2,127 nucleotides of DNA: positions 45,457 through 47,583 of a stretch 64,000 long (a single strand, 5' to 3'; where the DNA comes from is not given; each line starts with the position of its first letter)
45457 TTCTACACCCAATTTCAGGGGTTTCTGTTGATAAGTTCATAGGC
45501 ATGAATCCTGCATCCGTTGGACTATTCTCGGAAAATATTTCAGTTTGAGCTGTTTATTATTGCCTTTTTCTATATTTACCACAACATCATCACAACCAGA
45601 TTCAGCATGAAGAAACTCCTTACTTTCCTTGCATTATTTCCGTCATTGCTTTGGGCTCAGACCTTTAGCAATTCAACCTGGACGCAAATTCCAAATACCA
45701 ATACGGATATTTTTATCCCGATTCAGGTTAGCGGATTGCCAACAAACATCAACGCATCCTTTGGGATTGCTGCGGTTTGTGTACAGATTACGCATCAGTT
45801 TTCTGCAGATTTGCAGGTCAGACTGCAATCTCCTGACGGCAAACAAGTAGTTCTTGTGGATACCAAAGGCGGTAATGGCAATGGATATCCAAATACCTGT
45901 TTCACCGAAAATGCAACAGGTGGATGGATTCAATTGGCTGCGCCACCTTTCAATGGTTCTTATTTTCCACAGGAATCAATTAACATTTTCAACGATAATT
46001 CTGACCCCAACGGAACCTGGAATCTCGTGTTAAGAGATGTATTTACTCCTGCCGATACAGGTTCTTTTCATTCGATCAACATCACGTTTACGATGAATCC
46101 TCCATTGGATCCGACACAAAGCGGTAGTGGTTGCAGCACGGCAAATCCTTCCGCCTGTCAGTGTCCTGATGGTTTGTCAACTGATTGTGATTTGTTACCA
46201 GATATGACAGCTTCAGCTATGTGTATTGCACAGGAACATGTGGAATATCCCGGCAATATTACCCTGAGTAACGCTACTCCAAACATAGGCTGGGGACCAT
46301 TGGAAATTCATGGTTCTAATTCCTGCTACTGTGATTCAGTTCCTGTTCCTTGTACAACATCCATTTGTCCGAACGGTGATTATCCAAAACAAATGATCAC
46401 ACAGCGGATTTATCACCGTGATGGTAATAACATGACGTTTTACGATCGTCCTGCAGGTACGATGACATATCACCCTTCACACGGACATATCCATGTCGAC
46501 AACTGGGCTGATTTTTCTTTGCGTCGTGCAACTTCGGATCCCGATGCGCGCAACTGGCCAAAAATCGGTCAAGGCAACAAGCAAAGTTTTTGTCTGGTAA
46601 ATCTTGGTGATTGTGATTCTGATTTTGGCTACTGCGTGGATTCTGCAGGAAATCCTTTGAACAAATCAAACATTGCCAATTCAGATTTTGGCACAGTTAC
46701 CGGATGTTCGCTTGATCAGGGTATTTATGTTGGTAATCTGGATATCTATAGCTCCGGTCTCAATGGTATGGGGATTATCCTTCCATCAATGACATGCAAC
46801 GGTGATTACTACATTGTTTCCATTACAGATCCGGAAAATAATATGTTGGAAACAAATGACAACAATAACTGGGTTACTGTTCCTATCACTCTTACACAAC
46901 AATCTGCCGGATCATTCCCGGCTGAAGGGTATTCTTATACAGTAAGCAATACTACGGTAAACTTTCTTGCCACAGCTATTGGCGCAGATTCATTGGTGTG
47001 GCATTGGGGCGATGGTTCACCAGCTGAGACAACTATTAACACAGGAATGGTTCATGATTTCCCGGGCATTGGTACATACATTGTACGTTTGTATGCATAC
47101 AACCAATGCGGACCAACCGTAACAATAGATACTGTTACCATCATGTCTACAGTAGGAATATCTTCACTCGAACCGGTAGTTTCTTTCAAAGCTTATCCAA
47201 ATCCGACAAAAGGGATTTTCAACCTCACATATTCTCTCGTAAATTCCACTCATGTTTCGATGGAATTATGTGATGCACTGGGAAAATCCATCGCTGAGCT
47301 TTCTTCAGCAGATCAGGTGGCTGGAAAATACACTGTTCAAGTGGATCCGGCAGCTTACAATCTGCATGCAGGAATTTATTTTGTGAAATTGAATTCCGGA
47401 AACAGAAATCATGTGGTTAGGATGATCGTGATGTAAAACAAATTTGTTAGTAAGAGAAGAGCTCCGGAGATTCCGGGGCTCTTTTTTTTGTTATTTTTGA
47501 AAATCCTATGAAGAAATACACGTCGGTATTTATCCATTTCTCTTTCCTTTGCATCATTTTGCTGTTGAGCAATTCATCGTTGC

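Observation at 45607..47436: Lysyl-oxidase-like copper amine oxidase domain in a T9SS cargo protein, fused to a P-domain and a PKD domain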

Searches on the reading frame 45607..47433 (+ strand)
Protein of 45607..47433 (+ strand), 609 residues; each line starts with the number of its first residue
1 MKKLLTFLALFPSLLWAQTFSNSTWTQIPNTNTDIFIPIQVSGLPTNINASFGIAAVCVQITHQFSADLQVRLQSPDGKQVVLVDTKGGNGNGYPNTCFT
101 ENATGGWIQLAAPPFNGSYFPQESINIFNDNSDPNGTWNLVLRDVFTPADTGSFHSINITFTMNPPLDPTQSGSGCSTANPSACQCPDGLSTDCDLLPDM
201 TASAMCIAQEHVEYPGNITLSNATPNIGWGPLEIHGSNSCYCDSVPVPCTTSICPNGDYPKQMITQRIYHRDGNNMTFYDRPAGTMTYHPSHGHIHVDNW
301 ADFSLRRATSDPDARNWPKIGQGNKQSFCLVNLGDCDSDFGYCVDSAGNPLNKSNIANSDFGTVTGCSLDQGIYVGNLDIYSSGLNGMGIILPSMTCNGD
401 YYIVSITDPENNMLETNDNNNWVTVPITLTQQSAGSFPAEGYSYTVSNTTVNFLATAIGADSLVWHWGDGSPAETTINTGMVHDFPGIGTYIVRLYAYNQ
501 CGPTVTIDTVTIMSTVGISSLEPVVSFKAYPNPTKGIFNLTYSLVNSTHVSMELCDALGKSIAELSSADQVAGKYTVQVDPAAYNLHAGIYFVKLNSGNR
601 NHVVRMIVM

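Call 3: search_protein_families(library=pfam, proteins=[window:45607-47433:+], max_evalue=1)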
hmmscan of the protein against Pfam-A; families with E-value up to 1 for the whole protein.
window:45607-47433:+ (609 aa): 7 families
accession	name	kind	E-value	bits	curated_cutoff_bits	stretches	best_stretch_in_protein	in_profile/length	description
PF18962.6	Por_Secre_tail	-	2.5e-11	44.2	27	1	530-608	2-75/75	Secretion system C-terminal sorting domain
PF01483.27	P_proprotein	-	6.1e-10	39.5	21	1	56-161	5-86/86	Proprotein convertase P-domain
PF01186.22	Lysyl_oxidase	-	0.00042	20.4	20.4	1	282-433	74-198/204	Lysyl oxidase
PF18911.6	PKD_4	-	0.0037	17.7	27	1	460-511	34-82/85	PKD domain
PF13860.13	FlgD_ig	-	0.0044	17.4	27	1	547-598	22-76/79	FlgD Ig-like domain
PF07705.17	CARDB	-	0.0049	17.5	22.7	1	395-424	72-100/101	CARDB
PF00801.26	PKD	-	0.0061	17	23.5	1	444-502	10-70/80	PKD domain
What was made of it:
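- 45661..46101 (+): Proprotein-convertase-type P-domain (aa ~19-165), with no protease domain attached. PF01483 E 6.1e-10, 39.5 bits against a cut-off of 21 (call 3).
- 47194..47433 (+): Type A T9SS C-terminal sorting domain (aa 530-609). PF18962 E 2.5e-11 (call 3).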

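Call 4: search_protein_families(library=ncbifam, proteins=[window:45607-47433:+], max_evalue=1)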
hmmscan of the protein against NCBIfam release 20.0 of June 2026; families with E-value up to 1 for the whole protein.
window:45607-47433:+ (609 aa): 3 families
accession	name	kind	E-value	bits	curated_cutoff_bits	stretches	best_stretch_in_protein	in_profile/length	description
TIGR04183.1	Por_Secre_tail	domain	2.1e-10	40.4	23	1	530-608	2-71/72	T9SS type A sorting domain-containing protein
NF038113.1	T9SSA_dep_M36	equivalog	1.6e-06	26.6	885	1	525-608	791-868/869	T9SS-dependent M36 family metallopeptidase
NF007198.0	PRK09619.1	equivalog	0.14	11.9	267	1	534-604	112-178/218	flagellar hook assembly protein FlgD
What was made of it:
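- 47194..47433 (+): TIGR04183 E 2.1e-10, 40.4 bits against a cut-off of 23 (call 4).
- On T9SS type A cargo: TIGR04183 at 40.4 bits against a cut-off of 23 (call 4).
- Checked: TIGR04183 gives E 2e-10 (call 4).
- Pfam and NCBIfam hits (calls 3, 4).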

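Call 5: search_solved_structures(query=window:45607-47433:+, max_evalue=10, show_alignments=3)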
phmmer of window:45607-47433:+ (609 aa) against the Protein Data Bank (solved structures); distinct sequences matched with E-value up to 10: 1.
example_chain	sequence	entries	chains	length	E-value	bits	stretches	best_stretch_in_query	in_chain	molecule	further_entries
6m5y_A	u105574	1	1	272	1.2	10.7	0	115-162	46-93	Galectin-1,Galectin-1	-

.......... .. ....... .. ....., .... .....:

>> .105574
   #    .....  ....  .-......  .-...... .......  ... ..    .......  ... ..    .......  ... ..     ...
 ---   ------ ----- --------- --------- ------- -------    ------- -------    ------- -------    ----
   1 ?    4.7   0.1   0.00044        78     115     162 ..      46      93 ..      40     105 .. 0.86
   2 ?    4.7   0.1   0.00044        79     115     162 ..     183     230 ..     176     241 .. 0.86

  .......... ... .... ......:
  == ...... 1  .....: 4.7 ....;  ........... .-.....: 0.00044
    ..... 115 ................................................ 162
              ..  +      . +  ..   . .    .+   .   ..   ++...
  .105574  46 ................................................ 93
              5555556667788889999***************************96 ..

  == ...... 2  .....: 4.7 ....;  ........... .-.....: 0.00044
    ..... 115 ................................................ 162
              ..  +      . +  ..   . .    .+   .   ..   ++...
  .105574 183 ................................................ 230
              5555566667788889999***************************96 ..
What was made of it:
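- Tried and rejected: Plain sequence searches against PDB chains did not recover LOXL2. phmmer found nothing (call 5).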

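Call 6: find_homologous_proteins(query=window:45607-47433:+)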
Query window:45607-47433:+ (609 aa): 916 proteins with E <= 0.001 among 6963 candidates; the best 120 are listed.
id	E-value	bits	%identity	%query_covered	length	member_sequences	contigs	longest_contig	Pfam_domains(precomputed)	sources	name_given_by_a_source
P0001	0.0e+0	1427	100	100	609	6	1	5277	PF18962.8,PF01483.28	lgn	-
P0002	0.0e+0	1214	82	100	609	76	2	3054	PF00801.27,PF18962.8,PF01483.28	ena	-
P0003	2.0e-270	917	64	100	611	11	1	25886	PF00801.27,PF18962.8,PF01483.28,PF18911.7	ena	-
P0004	3.5e-270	916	64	100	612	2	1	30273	PF00801.27,PF18962.8,PF01483.28,PF18911.7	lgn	-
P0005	1.1e-268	911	64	100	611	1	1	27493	PF00801.27,PF18962.8,PF01483.28,PF18911.7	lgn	-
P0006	3.0e-267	906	65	97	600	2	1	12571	PF00801.27,PF18962.8,PF01483.28,PF18911.7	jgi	-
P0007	3.8e-266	903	63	99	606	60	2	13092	PF00801.27,PF18962.8,PF01483.28,PF18911.7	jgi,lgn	jgi:subtilisin-like proprotein convertase family protein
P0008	1.5e-260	884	61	100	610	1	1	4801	PF18962.8,PF01483.28,PF18911.7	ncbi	-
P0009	3.0e-256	870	61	100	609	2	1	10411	PF18962.8,PF01483.28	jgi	jgi:subtilisin-like proprotein convertase family protein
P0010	3.8e-248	843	100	60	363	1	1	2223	PF18962.8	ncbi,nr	ncbi:MAG TPA: T9SS type A sorting domain-containing protein, partial [Bacteroidia bacterium]|nr:T9SS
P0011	7.1e-248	842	60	100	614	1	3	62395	PF18962.8,PF01483.28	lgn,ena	-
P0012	1.3e-244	832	61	100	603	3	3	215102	PF18962.8,PF01483.28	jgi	jgi:subtilisin-like proprotein convertase family protein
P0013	3.9e-243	827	59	98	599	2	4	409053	PF00801.27,PF18962.8,PF01483.28,PF18911.7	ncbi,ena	-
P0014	8.1e-239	812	59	97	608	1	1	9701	PF18962.8,PF01483.28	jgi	jgi:subtilisin-like proprotein convertase family protein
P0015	1.8e-238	811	58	100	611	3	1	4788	PF18962.8,PF13860.13,PF01483.28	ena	-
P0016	3.1e-238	810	59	100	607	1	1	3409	PF18962.8,PF13860.13,PF01483.28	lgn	-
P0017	2.7e-235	801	58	100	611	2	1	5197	PF18962.8,PF01483.28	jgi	jgi:subtilisin-like proprotein convertase family protein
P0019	2.2e-220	751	54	100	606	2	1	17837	PF00801.27,PF18962.8,PF01483.28,PF18911.7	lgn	-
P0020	1.1e-219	749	53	100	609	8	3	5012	PF18962.8,PF01483.28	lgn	-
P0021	1.3e-219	749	55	97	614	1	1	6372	PF18962.8,PF13860.13,PF18911.7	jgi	jgi:hypothetical protein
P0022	1.8e-216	739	53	100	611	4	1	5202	PF18962.8,PF01483.28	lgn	-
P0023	1.6e-214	732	53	100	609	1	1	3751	PF18962.8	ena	-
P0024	3.5e-214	731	53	100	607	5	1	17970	PF18962.8,PF01483.28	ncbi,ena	-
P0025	2.7e-213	728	52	97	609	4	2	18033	PF18962.8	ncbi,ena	-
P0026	5.3e-213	727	53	100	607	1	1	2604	PF18962.8,PF13860.13,PF01483.28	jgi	-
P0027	8.3e-213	726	51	100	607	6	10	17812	PF13860.13,PF01483.28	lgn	-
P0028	1.9e-212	725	53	100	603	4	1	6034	PF18962.8,PF01483.28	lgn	-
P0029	4.4e-212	724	52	97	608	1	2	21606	PF18962.8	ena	-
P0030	2.7e-210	718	52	100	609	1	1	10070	PF18962.8,PF13860.13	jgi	jgi:hypothetical protein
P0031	1.7e-209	716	53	97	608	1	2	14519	PF18962.8,PF18911.7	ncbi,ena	-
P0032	1.7e-209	716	52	97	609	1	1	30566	PF00801.27,PF18962.8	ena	-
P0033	2.4e-208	712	51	97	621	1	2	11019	PF00801.27,PF18962.8,PF01483.28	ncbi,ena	-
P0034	2.8e-208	711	50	100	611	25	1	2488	PF18962.8,PF01483.28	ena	-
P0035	2.9e-208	711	51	100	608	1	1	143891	PF18962.8,PF01483.28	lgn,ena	-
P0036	6.9e-208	710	51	100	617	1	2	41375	PF18962.8,PF01483.28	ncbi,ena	-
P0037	1.1e-207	710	51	100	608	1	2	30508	PF18962.8,PF01483.28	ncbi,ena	-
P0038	1.4e-207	709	52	100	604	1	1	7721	PF18962.8,PF01483.28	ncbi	ncbi:MAG: T9SS type A sorting domain-containing protein [Bacteroidota bacterium]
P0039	1.6e-207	709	51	100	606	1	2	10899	PF00801.27,PF18962.8,PF01483.28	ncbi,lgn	-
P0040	2.6e-206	705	52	100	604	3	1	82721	PF18962.8,PF01483.28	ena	-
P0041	5.0e-203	694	51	98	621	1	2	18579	PF18962.8,PF01483.28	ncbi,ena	-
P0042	4.2e-202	691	52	98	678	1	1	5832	PF18962.8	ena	-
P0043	1.7e-201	689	50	100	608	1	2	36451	PF18962.8,PF01483.28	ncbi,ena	-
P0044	8.8e-200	683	51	99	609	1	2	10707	PF00801.27,PF18962.8,PF01483.28,PF18911.7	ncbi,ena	-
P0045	9.0e-199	680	51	100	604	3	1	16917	PF00801.27,PF18962.8,PF01483.28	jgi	-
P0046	6.5e-198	677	50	98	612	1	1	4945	PF00801.27,PF18962.8,PF13860.13,PF01483.28,PF18911.7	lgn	-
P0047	8.1e-197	674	51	100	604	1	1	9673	PF18962.8,PF13860.13,PF01483.28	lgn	-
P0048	4.7e-195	668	51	99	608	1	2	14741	PF00801.27,PF18962.8,PF01483.28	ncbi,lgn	-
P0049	9.0e-195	667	63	73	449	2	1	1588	PF00801.27,PF18962.8,PF18911.7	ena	-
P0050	3.1e-192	659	48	100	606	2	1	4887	PF18962.8,PF01483.28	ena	-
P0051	4.4e-191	655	49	97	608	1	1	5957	PF00801.27,PF18962.8,PF01483.28,PF18911.7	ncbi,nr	ncbi:MAG: proprotein convertase P-domain-containing protein [Bacteroidia bacterium]|nr:proprotein co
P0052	1.2e-187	643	50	94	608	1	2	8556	PF00801.27,PF18962.8,PF01483.28,PF18911.7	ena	-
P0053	1.0e-186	640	53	88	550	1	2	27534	PF00801.27,PF18962.8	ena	-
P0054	6.1e-186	638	49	100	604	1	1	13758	PF00801.27,PF01186.23,PF18962.8,PF01483.28,PF18911.7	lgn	-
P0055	5.8e-183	628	50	100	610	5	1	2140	PF00801.27,PF01186.23,PF18962.8,PF01483.28,PF18911.7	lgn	-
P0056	1.9e-181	623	49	100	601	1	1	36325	PF00801.27,PF01186.23,PF01483.28,PF18911.7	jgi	jgi:subtilisin-like proprotein convertase family protein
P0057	5.6e-181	621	48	98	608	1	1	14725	PF00801.27,PF01186.23,PF18962.8,PF01483.28,PF18911.7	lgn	-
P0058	9.1e-181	621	49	100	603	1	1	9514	PF00801.27,PF01186.23,PF18962.8,PF01483.28,PF18911.7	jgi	jgi:subtilisin-like proprotein convertase family protein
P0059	2.3e-180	619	48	100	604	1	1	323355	PF00801.27,PF01186.23,PF18962.8,PF01483.28,PF18911.7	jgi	jgi:subtilisin-like proprotein convertase family protein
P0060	8.6e-180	617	48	98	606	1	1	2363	PF00801.27,PF01186.23,PF18962.8,PF01483.28,PF18911.7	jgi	jgi:subtilisin-like proprotein convertase family protein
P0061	1.3e-179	617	49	100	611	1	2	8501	PF00801.27,PF01186.23,PF18962.8,PF01483.28,PF18911.7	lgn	-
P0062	1.8e-179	616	49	100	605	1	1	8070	PF00801.27,PF01186.23,PF18962.8,PF01483.28,PF18911.7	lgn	-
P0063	3.8e-179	615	47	100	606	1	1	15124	PF00801.27,PF01186.23,PF18962.8,PF01483.28,PF18911.7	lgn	-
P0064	4.3e-179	615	48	100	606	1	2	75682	PF00801.27,PF01186.23,PF18962.8,PF01483.28,PF18911.7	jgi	jgi:subtilisin-like proprotein convertase family protein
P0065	2.4e-178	613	47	100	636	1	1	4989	PF00801.27,PF01483.28,PF18911.7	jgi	jgi:subtilisin-like proprotein convertase family protein/plastocyanin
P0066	2.5e-178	613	48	99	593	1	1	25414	PF00801.27,PF18962.8,PF01483.28,PF18911.7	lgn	-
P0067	3.3e-178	612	48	99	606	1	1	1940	PF00801.27,PF01186.23,PF01483.28,PF18911.7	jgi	-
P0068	4.0e-178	612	48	100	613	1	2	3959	PF00801.27,PF01186.23,PF18962.8,PF01483.28,PF18911.7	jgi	jgi:PKD repeat protein/subtilisin-like proprotein convertase family protein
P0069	6.7e-178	611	48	99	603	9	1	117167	PF00801.27,PF01186.23,PF18962.8,PF01483.28,PF18911.7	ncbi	-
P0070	1.0e-177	611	46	100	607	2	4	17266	PF00801.27,PF18962.8,PF01483.28,PF18911.7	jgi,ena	-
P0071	2.7e-177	609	48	100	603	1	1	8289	PF00801.27,PF01186.23,PF18962.8,PF13860.13,PF01483.28,PF18911.7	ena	-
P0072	3.2e-177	609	48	100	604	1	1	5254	PF00801.27,PF18962.8,PF01483.28,PF18911.7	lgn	-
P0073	3.5e-177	609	48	100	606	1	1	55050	PF00801.27,PF01186.23,PF18962.8,PF01483.28,PF18911.7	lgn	-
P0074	3.9e-177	609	48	97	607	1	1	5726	PF00801.27,PF01186.23,PF18962.8,PF01483.28,PF18911.7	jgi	jgi:subtilisin-like proprotein convertase family protein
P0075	4.0e-177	609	49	97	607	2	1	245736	PF00801.27,PF01186.23,PF18962.8,PF01483.28,PF18911.7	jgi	jgi:subtilisin-like proprotein convertase family protein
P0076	7.3e-177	608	48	97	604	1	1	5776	PF00801.27,PF18962.8,PF01483.28,PF18911.7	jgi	jgi:subtilisin-like proprotein convertase family protein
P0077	8.2e-177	608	48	100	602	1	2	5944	PF00801.27,PF01186.23,PF18962.8,PF13860.13,PF01483.28,PF18911.7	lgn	-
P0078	8.3e-177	608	48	100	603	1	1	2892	PF00801.27,PF01186.23,PF18962.8,PF01483.28,PF18911.7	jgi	jgi:PKD repeat protein/subtilisin-like proprotein convertase family protein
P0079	1.4e-175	603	48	100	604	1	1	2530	PF00801.27,PF01186.23,PF18962.8,PF01483.28,PF18911.7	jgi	jgi:subtilisin-like proprotein convertase family protein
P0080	2.3e-175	603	48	94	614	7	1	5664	PF00801.27,PF01483.28,PF18911.7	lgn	-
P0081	2.8e-175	602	48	99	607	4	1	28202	PF00801.27,PF01186.23,PF18962.8,PF01483.28,PF18911.7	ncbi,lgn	-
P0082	5.2e-175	602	48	100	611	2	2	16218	PF00801.27,PF18962.8,PF01483.28,PF18911.7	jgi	jgi:PKD repeat protein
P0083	6.9e-175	601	47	100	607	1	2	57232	PF00801.27,PF01186.23,PF18962.8,PF01483.28,PF18911.7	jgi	jgi:subtilisin-like proprotein convertase family protein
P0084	1.4e-174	600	47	100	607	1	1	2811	PF00801.27,PF18962.8,PF13860.13,PF01483.28,PF18911.7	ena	-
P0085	2.0e-174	600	47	100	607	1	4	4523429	PF00801.27,PF01186.23,PF18962.8,PF01483.28,PF18911.7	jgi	jgi:PKD repeat protein/subtilisin-like proprotein convertase family protein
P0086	2.5e-174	599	48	100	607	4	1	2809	PF00801.27,PF01186.23,PF18962.8,PF01483.28,PF18911.7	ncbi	-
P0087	2.9e-174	599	46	100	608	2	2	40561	PF00801.27,PF01186.23,PF18962.8,PF01483.28,PF18911.7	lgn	-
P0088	4.0e-174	599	46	100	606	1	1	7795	PF00801.27,PF01186.23,PF18962.8,PF01483.28,PF18911.7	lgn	-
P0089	5.3e-174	598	55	77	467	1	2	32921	PF00801.27,PF18962.8,PF18911.7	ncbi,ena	-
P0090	7.1e-174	598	47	99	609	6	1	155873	PF00801.27,PF01186.23,PF18962.8,PF01483.28,PF18911.7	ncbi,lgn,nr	ncbi:MAG: hypothetical protein JWP12_594 [Bacteroidetes bacterium]|nr:hypothetical protein [Bacteroi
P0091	1.1e-173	597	48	97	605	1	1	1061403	PF00801.27,PF01186.23,PF18962.8,PF13860.13,PF01483.28,PF18911.7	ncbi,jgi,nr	ncbi:MAG: hypothetical protein K0Q95_2055 [Bacteroidota bacterium]|jgi:subtilisin-like proprotein co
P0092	2.0e-173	596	46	100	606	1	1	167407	PF00801.27,PF18962.8,PF01483.28,PF18911.7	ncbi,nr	ncbi:MAG: T9SS type A sorting domain-containing protein [Bacteroidetes bacterium]|nr:T9SS type A sor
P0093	2.2e-173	596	47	100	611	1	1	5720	PF00801.27,PF18962.8,PF01483.28,PF18911.7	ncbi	ncbi:MAG: PKD domain-containing protein [Bacteroidota bacterium]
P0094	2.7e-173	596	47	100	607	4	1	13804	PF00801.27,PF01186.23,PF18962.8,PF01483.28,PF18911.7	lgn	-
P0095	3.6e-173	596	47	100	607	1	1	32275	PF00801.27,PF01186.23,PF18962.8,PF01483.28,PF18911.7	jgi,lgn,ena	-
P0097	7.6e-173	594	47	100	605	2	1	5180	PF00801.27,PF01186.23,PF18962.8,PF01483.28,PF18911.7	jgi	jgi:PKD repeat protein/subtilisin-like proprotein convertase family protein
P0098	9.0e-173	594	51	81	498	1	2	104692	PF18962.8,PF18911.7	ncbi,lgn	-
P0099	1.0e-172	594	48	100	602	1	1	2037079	PF00801.27,PF01186.23,PF18962.8,PF01483.28,PF18911.7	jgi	jgi:subtilisin-like proprotein convertase family protein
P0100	1.1e-172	594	46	100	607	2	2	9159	PF00801.27,PF01186.23,PF18962.8,PF01483.28,PF18911.7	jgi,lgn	jgi:PKD repeat protein/subtilisin-like proprotein convertase family protein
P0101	1.4e-172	594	47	100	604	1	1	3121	PF00801.27,PF01186.23,PF18962.8,PF13860.13,PF01483.28,PF18911.7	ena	-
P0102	2.1e-172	593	45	100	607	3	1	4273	PF00801.27,PF01186.23,PF18962.8,PF01483.28,PF18911.7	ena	-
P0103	2.3e-172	593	50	87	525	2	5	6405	PF18962.8,PF13860.13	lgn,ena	-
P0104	5.7e-172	592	46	100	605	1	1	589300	PF00801.27,PF01186.23,PF18962.8,PF01483.28,PF18911.7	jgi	jgi:subtilisin-like proprotein convertase family protein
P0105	9.2e-172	591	47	100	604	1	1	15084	PF00801.27,PF01186.23,PF18962.8,PF13860.13,PF01483.28,PF18911.7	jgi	jgi:subtilisin-like proprotein convertase family protein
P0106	1.0e-171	591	46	100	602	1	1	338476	PF00801.27,PF01186.23,PF18962.8,PF01483.28,PF18911.7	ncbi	ncbi:MAG: PKD domain-containing protein [Bacteroidia bacterium]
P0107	1.1e-171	591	48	100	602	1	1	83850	PF00801.27,PF01186.23,PF18962.8,PF01483.28,PF18911.7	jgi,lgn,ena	-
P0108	1.3e-171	590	46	97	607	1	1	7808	PF00801.27,PF01186.23,PF18962.8,PF01483.28,PF18911.7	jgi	jgi:subtilisin-like proprotein convertase family protein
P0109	1.4e-171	590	46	100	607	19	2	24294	PF00801.27,PF01186.23,PF18962.8,PF01483.28,PF18911.7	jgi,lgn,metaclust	metaclust:\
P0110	1.5e-171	590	46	97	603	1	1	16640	PF00801.27,PF01186.23,PF18962.8,PF01483.28,PF18911.7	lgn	-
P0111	2.7e-171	589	47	100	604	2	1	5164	PF00801.27,PF01186.23,PF18962.8,PF01483.28,PF18911.7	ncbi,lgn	-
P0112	3.7e-171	589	47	98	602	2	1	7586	PF00801.27,PF18962.8,PF01483.28,PF18911.7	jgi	-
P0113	3.9e-171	589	47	100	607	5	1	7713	PF00801.27,PF01186.23,PF18962.8,PF01483.28,PF18911.7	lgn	-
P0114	4.4e-171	589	48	100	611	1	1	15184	PF00801.27,PF18962.8,PF01483.28,PF18911.7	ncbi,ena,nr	ncbi:MAG TPA: PKD domain-containing protein [Bacteroidia bacterium]|nr:PKD domain-containing protein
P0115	8.4e-171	588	46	100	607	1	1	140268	PF00801.27,PF18962.8,PF01483.28,PF18911.7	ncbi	-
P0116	8.9e-171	588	47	100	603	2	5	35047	PF00801.27,PF01186.23,PF18962.8,PF13860.13,PF01483.28,PF18911.7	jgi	jgi:hypothetical protein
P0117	2.2e-170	586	46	97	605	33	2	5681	PF00801.27,PF01186.23,PF18962.8,PF01483.28,PF18911.7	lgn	-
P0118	2.4e-170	586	48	100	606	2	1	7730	PF00801.27,PF01186.23,PF18962.8,PF01483.28,PF18911.7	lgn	-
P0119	2.4e-170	586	46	100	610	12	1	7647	PF00801.27,PF01186.23,PF18962.8,PF01483.28,PF18911.7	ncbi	-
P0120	3.3e-170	586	48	100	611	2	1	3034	PF00801.27,PF18962.8,PF01483.28,PF18911.7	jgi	-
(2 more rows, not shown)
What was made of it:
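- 45607..47436 (+): Complete gene for the 609-aa P-domain / LOX / PKD / T9SS-CTD protein (stop codon 47434-47436). A 100% identical protein, P0001, is in the public collection (call 6).
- The JGI name appears on many relatives (call 6).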
